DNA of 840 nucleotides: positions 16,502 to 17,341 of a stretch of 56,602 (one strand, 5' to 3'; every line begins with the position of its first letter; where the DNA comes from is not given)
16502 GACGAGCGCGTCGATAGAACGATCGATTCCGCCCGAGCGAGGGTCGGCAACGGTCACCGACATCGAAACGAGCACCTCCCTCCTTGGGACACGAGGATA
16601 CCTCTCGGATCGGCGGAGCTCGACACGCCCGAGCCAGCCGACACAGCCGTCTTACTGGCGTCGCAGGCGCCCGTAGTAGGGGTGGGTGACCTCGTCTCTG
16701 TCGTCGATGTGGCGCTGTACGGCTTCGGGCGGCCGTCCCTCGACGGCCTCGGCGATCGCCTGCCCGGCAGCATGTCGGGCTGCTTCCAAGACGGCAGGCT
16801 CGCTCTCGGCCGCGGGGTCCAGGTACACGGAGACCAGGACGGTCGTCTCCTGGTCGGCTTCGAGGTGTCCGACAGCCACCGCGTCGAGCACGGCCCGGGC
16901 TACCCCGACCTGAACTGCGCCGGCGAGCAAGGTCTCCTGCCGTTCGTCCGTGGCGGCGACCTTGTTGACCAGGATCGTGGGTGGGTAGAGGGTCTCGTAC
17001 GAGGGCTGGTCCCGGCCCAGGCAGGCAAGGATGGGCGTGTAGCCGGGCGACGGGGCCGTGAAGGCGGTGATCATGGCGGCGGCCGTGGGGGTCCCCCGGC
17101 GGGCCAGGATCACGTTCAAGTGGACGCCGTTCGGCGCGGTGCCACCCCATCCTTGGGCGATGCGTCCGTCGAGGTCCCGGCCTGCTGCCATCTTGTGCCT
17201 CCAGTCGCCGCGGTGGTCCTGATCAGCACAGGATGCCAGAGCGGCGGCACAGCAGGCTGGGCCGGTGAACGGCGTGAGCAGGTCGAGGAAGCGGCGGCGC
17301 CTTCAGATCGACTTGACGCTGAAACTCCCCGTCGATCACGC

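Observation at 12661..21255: Unassigned gene cluster: Fae-like, CDO::rhodanese and a lyase pair, divergent from a class III ADH and P450, flanked by a third lyase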

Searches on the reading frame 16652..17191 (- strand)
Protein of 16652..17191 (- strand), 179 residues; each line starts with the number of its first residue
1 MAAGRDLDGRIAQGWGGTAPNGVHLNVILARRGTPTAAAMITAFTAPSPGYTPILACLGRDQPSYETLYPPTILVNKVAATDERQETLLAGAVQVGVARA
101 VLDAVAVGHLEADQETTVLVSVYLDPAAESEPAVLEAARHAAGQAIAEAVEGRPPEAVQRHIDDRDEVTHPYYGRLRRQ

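Call 4: search_protein_families(library=pfam, proteins=[window:16652-17191:-], max_evalue=0.01)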
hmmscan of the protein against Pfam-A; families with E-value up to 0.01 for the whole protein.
window:16652-17191:- (179 aa): 1 family
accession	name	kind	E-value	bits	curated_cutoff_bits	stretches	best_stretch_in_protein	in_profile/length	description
PF08714.17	Fae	-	8.5e-27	94.5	27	1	21-172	11-158/159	Formaldehyde-activating enzyme (Fae)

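Call 5: search_protein_families(library=ncbifam, proteins=[window:16652-17191:-], max_evalue=0.01)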
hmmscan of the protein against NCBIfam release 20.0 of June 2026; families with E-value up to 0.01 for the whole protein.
window:16652-17191:- (179 aa): 2 families
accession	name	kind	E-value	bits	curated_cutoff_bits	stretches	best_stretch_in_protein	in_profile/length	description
TIGR03126.1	one_C_fae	equivalog_domain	4.8e-23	82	118.05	1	19-171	11-159/160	formaldehyde-activating enzyme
NF009833.0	PRK13307.1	equivalog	3.5e-16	59.1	274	1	17-175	10-164/392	bifunctional 5,6,7,8-tetrahydromethanopterin hydro-lyase/3-hexulose-6-phosphate synthase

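Call 65: find_homologous_proteins(query=window:16652-17191:-, max_evalue=0.00001)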
Query window:16652-17191:- (179 aa): 297 proteins with E <= 0.00001 among 1139 candidates; the best 120 are listed.
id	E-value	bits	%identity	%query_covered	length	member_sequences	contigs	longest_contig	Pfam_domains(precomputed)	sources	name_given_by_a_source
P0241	3.1e-110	384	100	100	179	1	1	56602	PF08714.18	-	-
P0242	7.5e-72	259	69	98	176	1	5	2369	PF08714.18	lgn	-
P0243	1.6e-68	248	67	97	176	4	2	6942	PF08714.18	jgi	jgi:formaldehyde-activating enzyme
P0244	1.6e-65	238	65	93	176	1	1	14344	PF08714.18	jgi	jgi:formaldehyde-activating enzyme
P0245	1.5e-64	235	64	97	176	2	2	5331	PF08714.18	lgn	-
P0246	1.5e-64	235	66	94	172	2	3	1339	PF08714.18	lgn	-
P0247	1.5e-64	235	66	94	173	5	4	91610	PF08714.18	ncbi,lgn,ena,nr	ncbi:MAG TPA: formaldehyde-activating enzyme [Streptosporangiaceae bacterium]|nr:formaldehyde-activa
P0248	1.7e-64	235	66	94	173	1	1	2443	PF08714.18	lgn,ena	-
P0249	2.2e-64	234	66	94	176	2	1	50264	PF08714.18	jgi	jgi:formaldehyde-activating enzyme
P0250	6.1e-64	233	64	97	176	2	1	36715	PF08714.18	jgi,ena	-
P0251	2.6e-63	231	63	96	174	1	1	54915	PF08714.18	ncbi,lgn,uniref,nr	ncbi:formaldehyde-activating enzyme [Actinomycetospora cinnamomea]|uniref:Formaldehyde activating en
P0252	3.2e-63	231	64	97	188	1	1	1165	PF08714.18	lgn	-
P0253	2.7e-62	228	61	97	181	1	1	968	PF08714.18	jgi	jgi:5,6,7,8-tetrahydromethanopterin hydro-lyase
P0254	1.1e-61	226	62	97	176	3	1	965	PF08714.18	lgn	-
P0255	1.9e-61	225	62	94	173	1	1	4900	PF08714.18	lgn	-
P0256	4.8e-61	224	62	96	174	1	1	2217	PF08714.18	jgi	jgi:formaldehyde-activating enzyme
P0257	4.9e-61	224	61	97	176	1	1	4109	PF08714.18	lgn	-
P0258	1.5e-60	222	62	97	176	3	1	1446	PF08714.18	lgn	-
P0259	3.6e-60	221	60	94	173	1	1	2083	PF08714.18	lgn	-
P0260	4.7e-60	220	60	94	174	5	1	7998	PF08714.18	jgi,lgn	jgi:formaldehyde-activating enzyme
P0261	4.8e-60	220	60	97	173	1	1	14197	PF08714.18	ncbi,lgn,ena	-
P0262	7.3e-60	220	61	95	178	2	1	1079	PF08714.18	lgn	-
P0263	8.8e-60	219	61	97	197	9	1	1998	PF08714.18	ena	-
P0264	9.6e-60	219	63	94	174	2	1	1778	PF08714.18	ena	-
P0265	9.9e-60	219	62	94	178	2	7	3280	PF08714.18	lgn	-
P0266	1.2e-59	219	61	97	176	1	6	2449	PF08714.18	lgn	-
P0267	1.3e-59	219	57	97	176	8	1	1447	PF08714.18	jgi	jgi:formaldehyde-activating enzyme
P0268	1.6e-59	219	60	97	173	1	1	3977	PF08714.18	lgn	-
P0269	2.0e-59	218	63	94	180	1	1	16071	PF08714.18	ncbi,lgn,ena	-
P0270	2.1e-59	218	58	97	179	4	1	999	PF08714.18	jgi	jgi:formaldehyde-activating enzyme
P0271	2.7e-59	218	62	97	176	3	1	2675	PF08714.18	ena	-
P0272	3.3e-59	218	61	94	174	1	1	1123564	PF08714.18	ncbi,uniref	ncbi:formaldehyde-activating enzyme [Actinomycetospora aeridis]|uniref:Formaldehyde-activating enzym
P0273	4.8e-59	217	59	97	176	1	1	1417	PF08714.18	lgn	-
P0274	5.8e-59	217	63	94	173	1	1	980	PF08714.18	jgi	jgi:formaldehyde-activating enzyme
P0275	7.0e-59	217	61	96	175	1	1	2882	PF08714.18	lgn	-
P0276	1.1e-58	216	59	97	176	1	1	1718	PF08714.18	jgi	jgi:5,6,7,8-tetrahydromethanopterin hydro-lyase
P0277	1.5e-58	215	57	97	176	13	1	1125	PF08714.18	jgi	jgi:formaldehyde-activating enzyme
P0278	2.0e-58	215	63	94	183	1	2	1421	PF08714.18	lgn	-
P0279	2.5e-58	215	58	94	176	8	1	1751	PF08714.18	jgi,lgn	jgi:5,6,7,8-tetrahydromethanopterin hydro-lyase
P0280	3.1e-58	214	56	97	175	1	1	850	PF08714.18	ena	-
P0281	3.9e-58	214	59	94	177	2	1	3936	PF08714.18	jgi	jgi:formaldehyde-activating enzyme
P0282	5.4e-58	214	63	98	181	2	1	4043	PF08714.18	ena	-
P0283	5.9e-58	214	60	94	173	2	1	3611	PF08714.18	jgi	jgi:formaldehyde-activating enzyme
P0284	9.0e-58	213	62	97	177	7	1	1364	PF08714.18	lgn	-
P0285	9.6e-58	213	59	94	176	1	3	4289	PF08714.18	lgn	-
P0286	1.9e-57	212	60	97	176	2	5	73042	PF08714.18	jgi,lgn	-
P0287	1.9e-57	212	56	97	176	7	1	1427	PF08714.18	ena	-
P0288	2.0e-57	212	60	94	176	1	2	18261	PF08714.18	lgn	-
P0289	2.5e-57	212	61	94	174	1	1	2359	PF08714.18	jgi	jgi:formaldehyde-activating enzyme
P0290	4.9e-57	211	57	94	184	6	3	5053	PF08714.18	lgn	-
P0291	6.2e-57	210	59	94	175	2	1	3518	PF08714.18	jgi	jgi:formaldehyde-activating enzyme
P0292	6.9e-57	210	62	94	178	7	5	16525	PF08714.18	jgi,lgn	jgi:formaldehyde-activating enzyme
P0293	8.5e-57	210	57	97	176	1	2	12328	PF08714.18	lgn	-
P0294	9.7e-57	210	56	95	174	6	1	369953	PF08714.18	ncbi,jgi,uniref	ncbi:formaldehyde-activating enzyme [Microbacterium sp.]|jgi:formaldehyde-activating enzyme|uniref:f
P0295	1.2e-56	209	60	94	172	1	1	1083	PF08714.18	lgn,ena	-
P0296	1.4e-56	209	60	97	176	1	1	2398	PF08714.18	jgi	jgi:formaldehyde-activating enzyme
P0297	1.5e-56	209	58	94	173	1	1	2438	PF08714.18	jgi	-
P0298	2.4e-56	208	57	94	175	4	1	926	PF08714.18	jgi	jgi:formaldehyde-activating enzyme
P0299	2.9e-56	208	59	94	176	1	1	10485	PF08714.18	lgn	-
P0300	2.9e-56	208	59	97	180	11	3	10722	PF08714.18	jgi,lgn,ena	-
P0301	3.0e-56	208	59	96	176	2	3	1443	PF08714.18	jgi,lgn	-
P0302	3.1e-56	208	57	97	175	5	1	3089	PF08714.18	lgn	-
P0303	3.6e-56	208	55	97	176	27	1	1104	PF08714.18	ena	-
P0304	3.7e-56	208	56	97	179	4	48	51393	PF08714.18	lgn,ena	-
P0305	5.6e-56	207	60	96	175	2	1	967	PF08714.18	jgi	jgi:formaldehyde-activating enzyme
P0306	6.5e-56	207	57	94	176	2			PF08714.18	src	-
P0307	6.9e-56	207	58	94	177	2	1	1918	PF08714.18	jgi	jgi:formaldehyde-activating enzyme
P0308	8.5e-56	207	58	97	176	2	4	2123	PF08714.18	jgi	jgi:5,6,7,8-tetrahydromethanopterin hydro-lyase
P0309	1.1e-55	206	55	97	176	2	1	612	PF08714.18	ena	-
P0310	1.2e-55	206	57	93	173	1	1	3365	PF08714.18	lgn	-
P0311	1.3e-55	206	58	97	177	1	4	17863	PF08714.18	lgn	-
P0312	1.4e-55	206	59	97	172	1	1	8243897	PF08714.18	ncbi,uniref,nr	ncbi:formaldehyde-activating enzyme [Saccharopolyspora erythraea]|uniref:formaldehyde-activating enz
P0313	1.8e-55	205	57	97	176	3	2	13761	PF08714.18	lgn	-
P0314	1.9e-55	205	62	94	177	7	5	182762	PF08714.18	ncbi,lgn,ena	-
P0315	2.0e-55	205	58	96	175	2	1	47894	PF08714.18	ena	-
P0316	2.2e-55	205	59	97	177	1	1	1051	PF08714.18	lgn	-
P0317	2.4e-55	205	60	97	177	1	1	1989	PF08714.18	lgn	-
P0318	3.1e-55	205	54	94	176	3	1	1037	PF08714.18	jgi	jgi:formaldehyde-activating enzyme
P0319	3.7e-55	204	57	97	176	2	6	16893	PF08714.18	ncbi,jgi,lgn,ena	-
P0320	3.9e-55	204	61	94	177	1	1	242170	PF08714.18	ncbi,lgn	-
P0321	4.3e-55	204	57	94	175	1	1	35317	PF08714.18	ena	-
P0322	4.7e-55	204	59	93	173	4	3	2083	PF08714.18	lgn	-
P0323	5.3e-55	204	57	94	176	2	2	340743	PF08714.18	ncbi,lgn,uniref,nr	ncbi:formaldehyde-activating enzyme [Leifsonia aquatica]|uniref:formaldehyde-activating enzyme n=1 T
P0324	6.0e-55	204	58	94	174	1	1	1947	PF08714.18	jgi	jgi:5,6,7,8-tetrahydromethanopterin hydro-lyase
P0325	6.5e-55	204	58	95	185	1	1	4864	PF08714.18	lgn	-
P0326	6.7e-55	204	56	94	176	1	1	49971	PF08714.18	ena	-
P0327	7.3e-55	203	56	94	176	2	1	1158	PF08714.18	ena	-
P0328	7.3e-55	203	56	97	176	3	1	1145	PF08714.18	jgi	jgi:formaldehyde-activating enzyme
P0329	7.5e-55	203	60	94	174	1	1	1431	PF08714.18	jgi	jgi:formaldehyde-activating enzyme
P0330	7.9e-55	203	58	95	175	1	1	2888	PF08714.18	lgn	-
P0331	8.6e-55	203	55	97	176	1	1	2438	PF08714.18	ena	-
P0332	9.2e-55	203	59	94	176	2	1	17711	PF08714.18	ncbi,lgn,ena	-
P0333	9.5e-55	203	55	97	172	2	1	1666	PF08714.18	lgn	-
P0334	1.0e-54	203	56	94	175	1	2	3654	PF08714.18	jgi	jgi:formaldehyde-activating enzyme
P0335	1.2e-54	203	57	94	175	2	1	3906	PF08714.18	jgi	jgi:formaldehyde-activating enzyme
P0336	1.4e-54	203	54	97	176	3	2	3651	PF08714.18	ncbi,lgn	-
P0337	1.6e-54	202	56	94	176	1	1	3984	PF08714.18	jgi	jgi:formaldehyde-activating enzyme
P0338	1.8e-54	202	58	97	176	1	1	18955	PF08714.18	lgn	-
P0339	2.0e-54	202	56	97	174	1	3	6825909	PF08714.18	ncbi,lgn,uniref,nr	ncbi:hypothetical protein GCM10027271_44640 [Saccharopolyspora gloriosae]|uniref:5,6,7,8-tetrahydrom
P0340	2.1e-54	202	56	94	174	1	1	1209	PF08714.18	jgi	jgi:5,6,7,8-tetrahydromethanopterin hydro-lyase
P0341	2.8e-54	202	54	94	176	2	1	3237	PF08714.18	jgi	jgi:formaldehyde-activating enzyme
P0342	2.9e-54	202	56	94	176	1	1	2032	PF08714.18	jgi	jgi:formaldehyde-activating enzyme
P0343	3.0e-54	201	56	97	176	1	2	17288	PF08714.18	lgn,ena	-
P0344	3.6e-54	201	56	94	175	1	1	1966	PF08714.18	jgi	jgi:formaldehyde-activating enzyme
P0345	4.0e-54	201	55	94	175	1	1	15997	PF08714.18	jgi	jgi:formaldehyde-activating enzyme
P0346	4.2e-54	201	55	97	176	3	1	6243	PF08714.18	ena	-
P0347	4.3e-54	201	55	94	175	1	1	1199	PF08714.18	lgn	-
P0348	4.4e-54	201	56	94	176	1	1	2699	PF08714.18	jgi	jgi:formaldehyde-activating enzyme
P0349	4.8e-54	201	57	94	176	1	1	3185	PF08714.18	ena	-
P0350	5.4e-54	201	55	94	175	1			PF08714.18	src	-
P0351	7.4e-54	200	55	94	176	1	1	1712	PF08714.18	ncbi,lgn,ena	-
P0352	8.6e-54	200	56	94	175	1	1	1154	PF08714.18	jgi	-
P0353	8.6e-54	200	55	94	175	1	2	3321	PF08714.18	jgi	jgi:formaldehyde-activating enzyme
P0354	8.9e-54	200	55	94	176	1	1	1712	PF08714.18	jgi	jgi:formaldehyde-activating enzyme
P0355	9.6e-54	200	56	94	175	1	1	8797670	PF08714.18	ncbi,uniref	ncbi:formaldehyde-activating enzyme [Streptomyces sp. CA-132043]|uniref:formaldehyde-activating enzy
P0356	1.0e-53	200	56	94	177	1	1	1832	PF08714.18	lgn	-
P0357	1.1e-53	200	59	94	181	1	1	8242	PF08714.18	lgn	-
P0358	1.4e-53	199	55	94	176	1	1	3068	PF08714.18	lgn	-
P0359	1.5e-53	199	55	94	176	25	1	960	PF08714.18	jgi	jgi:formaldehyde-activating enzyme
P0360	1.8e-53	199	54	94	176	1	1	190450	PF08714.18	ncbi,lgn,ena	-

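Call 66: find_encoding_contigs(protein=P0312, flank=8000, max_places=1)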
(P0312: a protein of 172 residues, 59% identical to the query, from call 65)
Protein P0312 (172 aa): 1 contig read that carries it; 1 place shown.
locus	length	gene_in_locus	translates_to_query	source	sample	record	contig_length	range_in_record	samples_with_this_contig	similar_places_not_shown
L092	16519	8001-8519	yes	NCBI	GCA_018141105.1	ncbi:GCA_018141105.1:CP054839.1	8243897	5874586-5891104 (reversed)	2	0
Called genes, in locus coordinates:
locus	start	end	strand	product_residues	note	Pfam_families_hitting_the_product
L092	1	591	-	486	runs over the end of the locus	PF01565:FAD_binding_4, PF02913:FAD-oxidase_C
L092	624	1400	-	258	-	PF00106:adh_short, PF08659:KR, PF13561:adh_short_C2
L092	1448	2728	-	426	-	PF07690:MFS_1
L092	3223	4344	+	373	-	PF08240:ADH_N, PF16912:Glu_dehyd_C, PF00107:ADH_zinc_N, PF13602:ADH_zinc_N_2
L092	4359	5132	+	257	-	PF09339:HTH_IclR, PF12802:MarR_2 (weak), PF01614:IclR_C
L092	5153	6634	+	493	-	PF00171:Aldedh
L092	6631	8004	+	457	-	PF00083:Sugar_tr, PF07690:MFS_1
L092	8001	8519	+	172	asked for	PF08714:Fae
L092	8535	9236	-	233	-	PF00440:TetR_N, PF02909:TetR_C_1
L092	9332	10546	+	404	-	PF00326:Peptidase_S9 (faint), PF03583:LIP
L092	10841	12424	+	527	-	PF00999:Na_H_Exchanger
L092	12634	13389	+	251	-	PF01738:DLH, PF00326:Peptidase_S9 (faint), PF00561:Abhydrolase_1 (faint)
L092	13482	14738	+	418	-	PF02040:ArsB, PF03600:CitMHS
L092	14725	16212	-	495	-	PF04932:Wzy_C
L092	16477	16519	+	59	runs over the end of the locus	-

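Call 67: find_encoding_contigs(protein=P0247, flank=8000, max_places=2)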
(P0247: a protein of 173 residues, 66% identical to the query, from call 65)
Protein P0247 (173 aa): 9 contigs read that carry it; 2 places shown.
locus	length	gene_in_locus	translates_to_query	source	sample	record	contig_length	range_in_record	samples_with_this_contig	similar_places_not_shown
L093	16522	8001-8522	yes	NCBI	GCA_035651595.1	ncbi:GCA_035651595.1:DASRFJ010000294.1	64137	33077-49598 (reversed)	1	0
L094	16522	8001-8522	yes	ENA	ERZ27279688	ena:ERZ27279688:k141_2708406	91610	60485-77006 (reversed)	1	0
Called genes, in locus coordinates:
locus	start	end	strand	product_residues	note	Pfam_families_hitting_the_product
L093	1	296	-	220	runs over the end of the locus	PF02190:LON_substr_bdg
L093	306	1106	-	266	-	-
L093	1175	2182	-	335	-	PF03060:NMO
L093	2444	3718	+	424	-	PF01336:tRNA_anti-codon, PF00152:tRNA-synt_2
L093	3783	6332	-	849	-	PF00069:Pkinase, PF01636:APH (faint), PF07714:PK_Tyr_Ser-Thr, PF00069:Pkinase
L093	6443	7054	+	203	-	PF01872:RibD_C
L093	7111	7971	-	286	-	PF01557:FAA_hydrolase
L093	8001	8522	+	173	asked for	PF08714:Fae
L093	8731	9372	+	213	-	PF06736:TMEM175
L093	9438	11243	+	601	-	PF07690:MFS_1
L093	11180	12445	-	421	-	PF05977:MFS_3, PF07690:MFS_1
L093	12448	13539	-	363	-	PF03417:AAT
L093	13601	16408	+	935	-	PF00486:Trans_reg_C, PF03704:BTAD, PF07719:TPR_2 (faint), PF00515:TPR_1 (faint), PF13424:TPR_12, PF14938:SNAP (faint), PF17874:TPR_MalT (weak), PF13424:TPR_12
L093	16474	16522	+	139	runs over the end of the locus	-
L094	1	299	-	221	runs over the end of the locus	PF02190:LON_substr_bdg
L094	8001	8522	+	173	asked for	PF08714:Fae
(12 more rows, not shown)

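Call 84: search_solved_structures(query=window:16652-17191:-, max_evalue=0.001, show_alignments=1)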
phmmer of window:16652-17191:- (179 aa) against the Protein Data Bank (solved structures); distinct sequences matched with E-value up to 0.001: 2.
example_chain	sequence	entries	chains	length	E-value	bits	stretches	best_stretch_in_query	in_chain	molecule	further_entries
1y5y_A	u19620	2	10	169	2.4e-15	60.1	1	17-173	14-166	Formaldehyde-activating enzyme fae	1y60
8ub7_B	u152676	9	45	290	9.6e-15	58.2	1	17-173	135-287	Avd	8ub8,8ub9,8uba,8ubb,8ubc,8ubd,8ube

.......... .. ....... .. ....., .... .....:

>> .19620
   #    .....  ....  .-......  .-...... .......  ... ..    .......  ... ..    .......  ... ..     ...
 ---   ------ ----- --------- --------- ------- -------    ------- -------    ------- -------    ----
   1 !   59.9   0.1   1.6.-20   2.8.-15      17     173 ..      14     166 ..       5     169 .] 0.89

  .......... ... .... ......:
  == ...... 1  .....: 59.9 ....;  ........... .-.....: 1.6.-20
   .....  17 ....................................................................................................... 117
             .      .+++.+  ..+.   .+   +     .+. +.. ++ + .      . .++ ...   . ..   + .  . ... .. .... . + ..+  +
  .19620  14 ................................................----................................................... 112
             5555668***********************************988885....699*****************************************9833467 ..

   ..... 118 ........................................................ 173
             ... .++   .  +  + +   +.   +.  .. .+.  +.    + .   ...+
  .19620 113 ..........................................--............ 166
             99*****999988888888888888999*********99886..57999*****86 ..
